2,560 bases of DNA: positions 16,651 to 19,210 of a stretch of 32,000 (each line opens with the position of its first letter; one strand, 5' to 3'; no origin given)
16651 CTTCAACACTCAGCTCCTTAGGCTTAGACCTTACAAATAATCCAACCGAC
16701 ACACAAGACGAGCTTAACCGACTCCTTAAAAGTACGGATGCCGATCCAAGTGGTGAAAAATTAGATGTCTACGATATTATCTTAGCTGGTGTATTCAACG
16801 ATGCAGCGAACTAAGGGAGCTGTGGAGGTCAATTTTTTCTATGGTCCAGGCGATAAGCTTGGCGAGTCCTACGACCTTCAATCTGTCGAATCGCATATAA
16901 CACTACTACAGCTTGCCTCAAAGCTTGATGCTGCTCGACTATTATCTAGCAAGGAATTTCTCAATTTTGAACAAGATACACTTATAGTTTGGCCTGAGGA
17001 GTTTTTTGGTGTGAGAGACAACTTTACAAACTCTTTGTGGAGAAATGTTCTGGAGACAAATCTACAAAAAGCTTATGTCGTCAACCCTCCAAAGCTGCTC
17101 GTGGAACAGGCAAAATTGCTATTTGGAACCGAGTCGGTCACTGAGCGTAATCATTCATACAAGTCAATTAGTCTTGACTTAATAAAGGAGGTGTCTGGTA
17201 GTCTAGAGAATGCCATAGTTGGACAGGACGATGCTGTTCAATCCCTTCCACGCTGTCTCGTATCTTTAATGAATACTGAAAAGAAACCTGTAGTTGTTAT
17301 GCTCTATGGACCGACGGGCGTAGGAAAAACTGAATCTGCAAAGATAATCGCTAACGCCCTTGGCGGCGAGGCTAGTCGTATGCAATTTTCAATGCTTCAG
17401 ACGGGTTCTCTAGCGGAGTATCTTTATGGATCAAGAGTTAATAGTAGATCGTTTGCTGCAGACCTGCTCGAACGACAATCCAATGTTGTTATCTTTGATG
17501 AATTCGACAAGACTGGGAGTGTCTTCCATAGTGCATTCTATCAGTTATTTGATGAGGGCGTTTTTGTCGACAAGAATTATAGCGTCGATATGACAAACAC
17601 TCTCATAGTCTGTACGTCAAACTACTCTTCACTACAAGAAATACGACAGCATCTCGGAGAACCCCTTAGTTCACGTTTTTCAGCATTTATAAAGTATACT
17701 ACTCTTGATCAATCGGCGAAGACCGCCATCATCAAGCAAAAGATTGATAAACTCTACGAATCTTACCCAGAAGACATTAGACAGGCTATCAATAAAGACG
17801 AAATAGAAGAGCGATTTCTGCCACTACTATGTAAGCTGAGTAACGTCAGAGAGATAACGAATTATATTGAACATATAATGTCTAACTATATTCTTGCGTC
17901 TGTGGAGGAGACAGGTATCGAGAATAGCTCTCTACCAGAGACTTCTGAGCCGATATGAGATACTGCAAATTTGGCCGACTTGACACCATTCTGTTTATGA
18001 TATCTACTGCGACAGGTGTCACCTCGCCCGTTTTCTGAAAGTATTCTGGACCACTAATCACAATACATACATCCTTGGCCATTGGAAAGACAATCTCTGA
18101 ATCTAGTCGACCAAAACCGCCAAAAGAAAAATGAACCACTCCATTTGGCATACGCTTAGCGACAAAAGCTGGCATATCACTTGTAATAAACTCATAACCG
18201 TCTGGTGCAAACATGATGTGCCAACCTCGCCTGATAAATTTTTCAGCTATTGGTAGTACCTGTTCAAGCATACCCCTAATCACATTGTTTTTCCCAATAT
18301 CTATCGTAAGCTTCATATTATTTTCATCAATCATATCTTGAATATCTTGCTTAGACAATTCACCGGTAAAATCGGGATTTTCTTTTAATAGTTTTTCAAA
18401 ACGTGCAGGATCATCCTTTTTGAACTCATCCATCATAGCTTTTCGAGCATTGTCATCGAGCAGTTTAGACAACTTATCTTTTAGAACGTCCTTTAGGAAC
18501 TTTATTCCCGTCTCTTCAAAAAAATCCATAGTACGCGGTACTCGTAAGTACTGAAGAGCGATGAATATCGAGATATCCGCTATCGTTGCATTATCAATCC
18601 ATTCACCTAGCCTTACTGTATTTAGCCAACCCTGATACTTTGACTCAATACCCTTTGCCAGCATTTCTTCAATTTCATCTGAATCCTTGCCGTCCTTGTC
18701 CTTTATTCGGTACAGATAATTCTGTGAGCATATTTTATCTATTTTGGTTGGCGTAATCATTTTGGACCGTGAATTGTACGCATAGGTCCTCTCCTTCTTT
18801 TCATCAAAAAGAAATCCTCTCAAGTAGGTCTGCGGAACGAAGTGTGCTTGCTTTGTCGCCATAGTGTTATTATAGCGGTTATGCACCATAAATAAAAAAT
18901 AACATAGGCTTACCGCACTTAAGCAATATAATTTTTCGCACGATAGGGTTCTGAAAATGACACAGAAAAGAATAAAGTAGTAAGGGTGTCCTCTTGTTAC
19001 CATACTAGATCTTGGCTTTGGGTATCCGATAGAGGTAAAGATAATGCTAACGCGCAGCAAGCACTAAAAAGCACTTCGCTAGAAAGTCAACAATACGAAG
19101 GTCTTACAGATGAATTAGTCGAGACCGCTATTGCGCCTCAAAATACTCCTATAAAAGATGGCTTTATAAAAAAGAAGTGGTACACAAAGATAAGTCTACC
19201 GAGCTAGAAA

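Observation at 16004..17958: Two-gene operon (251-aa unknown protein plus orphan ClpB-D2-like AAA+ ATPase): candidate undescribed defence or abortive-infection system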

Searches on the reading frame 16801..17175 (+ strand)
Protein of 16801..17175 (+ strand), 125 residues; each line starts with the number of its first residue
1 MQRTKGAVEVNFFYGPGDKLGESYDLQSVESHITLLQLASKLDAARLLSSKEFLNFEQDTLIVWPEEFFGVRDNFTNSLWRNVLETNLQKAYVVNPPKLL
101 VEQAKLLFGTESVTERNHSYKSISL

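Call 55: search_solved_structures(query=A3, max_evalue=10)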
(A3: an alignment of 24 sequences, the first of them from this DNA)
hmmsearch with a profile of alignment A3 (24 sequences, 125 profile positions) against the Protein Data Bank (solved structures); distinct sequences matched with E-value up to 10: 4.
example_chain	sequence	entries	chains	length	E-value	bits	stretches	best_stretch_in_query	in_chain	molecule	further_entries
5dnk_A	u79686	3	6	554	0.024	17.7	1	74-117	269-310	protein lysine methyltransferase 1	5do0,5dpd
6g18_x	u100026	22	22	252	1.1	12.3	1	72-109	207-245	RNA-binding protein PNO1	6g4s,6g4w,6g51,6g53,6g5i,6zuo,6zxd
3og3_A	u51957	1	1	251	1.6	11.8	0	73-119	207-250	Imidazole glycerol phosphate synthase subunit hisF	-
4fx7_A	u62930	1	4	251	1.9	11.6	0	73-119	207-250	Imidazole glycerol phosphate synthase subunit HisF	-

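Call 56: search_protein_families(library=pfam, alignment_id=A3, max_evalue=1)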
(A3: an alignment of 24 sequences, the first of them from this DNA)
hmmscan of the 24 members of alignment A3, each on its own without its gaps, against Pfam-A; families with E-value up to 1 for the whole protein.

A. member 1, seq(125 aa): 0 families

B. families by the number of members that match (of 24 scanned): 11 families
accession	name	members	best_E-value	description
PF10628.14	CotE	1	0.013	Outer spore coat protein E (CotE)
PF07547.18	RSD-2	1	0.015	RSD-2 N-terminal domain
PF21148.3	NSUN5_fdxn-like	1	0.032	NOL1/NOP2/Sun domain family member 5, ferredoxin-like domain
PF20158.4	Cas5fv_helical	1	0.038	Cas5fv helical domain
PF21578.3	117-like_vir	1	0.045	Virus, 117-like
PF13046.11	DUF3906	1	0.052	Protein of unknown function (DUF3906)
PF22662.2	Csa3_N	1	0.055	Csa3 CRISPR-associated Rossmann-like domain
PF05705.20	DUF829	1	0.12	Eukaryotic protein of unknown function (DUF829)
PF09943.14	DUF2175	1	0.14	Uncharacterized protein conserved in archaea (DUF2175)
PF22984.1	RM6_Med14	1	0.18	Mediator of RNA polymerase II transcription subunit 14, RM6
PF09154.16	Alpha-amy_C_pro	1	0.21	Alpha-amylase C-terminal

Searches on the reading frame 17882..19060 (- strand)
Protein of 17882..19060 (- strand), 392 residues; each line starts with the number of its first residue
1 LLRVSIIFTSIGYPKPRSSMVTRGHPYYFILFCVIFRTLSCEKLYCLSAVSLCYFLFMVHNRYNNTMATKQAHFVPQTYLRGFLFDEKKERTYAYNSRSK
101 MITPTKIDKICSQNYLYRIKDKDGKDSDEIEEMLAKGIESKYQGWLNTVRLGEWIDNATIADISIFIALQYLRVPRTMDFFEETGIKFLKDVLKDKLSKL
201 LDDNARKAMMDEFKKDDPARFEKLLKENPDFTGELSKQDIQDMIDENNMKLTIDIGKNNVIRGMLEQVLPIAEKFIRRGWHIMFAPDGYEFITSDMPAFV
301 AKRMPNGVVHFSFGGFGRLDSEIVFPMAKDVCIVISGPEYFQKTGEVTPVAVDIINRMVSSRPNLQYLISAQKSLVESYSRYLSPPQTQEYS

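Call 4: search_protein_families(library=pfam, proteins=[window:17882-19060:-], max_evalue=1)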
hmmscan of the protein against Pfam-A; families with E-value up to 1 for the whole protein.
window:17882-19060:- (392 aa): 2 families
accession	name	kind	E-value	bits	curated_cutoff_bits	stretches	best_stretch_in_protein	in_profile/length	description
PF14022.11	DUF4238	-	4.5e-36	125.1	27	1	73-370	3-277/281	Protein of unknown function (DUF4238)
PF05030.17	SSXT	-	0.33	11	26.2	1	234-248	3-17/62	SSXT protein (N-terminal region)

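Call 5: search_protein_families(library=padloc, proteins=[window:17882-19060:-], max_evalue=1)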
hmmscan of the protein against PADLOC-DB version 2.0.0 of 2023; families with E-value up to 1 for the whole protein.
window:17882-19060:- (392 aa): 1 family
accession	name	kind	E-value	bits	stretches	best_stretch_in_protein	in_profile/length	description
PDLC03000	DUF4238-Pers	-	6.6e-10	36.9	1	69-334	4-254/309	-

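Call 29: search_protein_families(library=ncbifam, proteins=[window:17882-19060:-], max_evalue=0.01)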
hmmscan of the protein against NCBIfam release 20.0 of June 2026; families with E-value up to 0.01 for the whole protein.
window:17882-19060:- (392 aa): 0 families

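Call 44: search_protein_families(library=phrogs, proteins=[window:17882-19060:-], max_evalue=0.01)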
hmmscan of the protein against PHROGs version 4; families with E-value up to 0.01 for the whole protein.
window:17882-19060:- (392 aa): 1 family
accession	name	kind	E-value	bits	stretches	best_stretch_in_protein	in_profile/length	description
phrog_29785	-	unknown function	1.2e-08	35.8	1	69-334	4-254/309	-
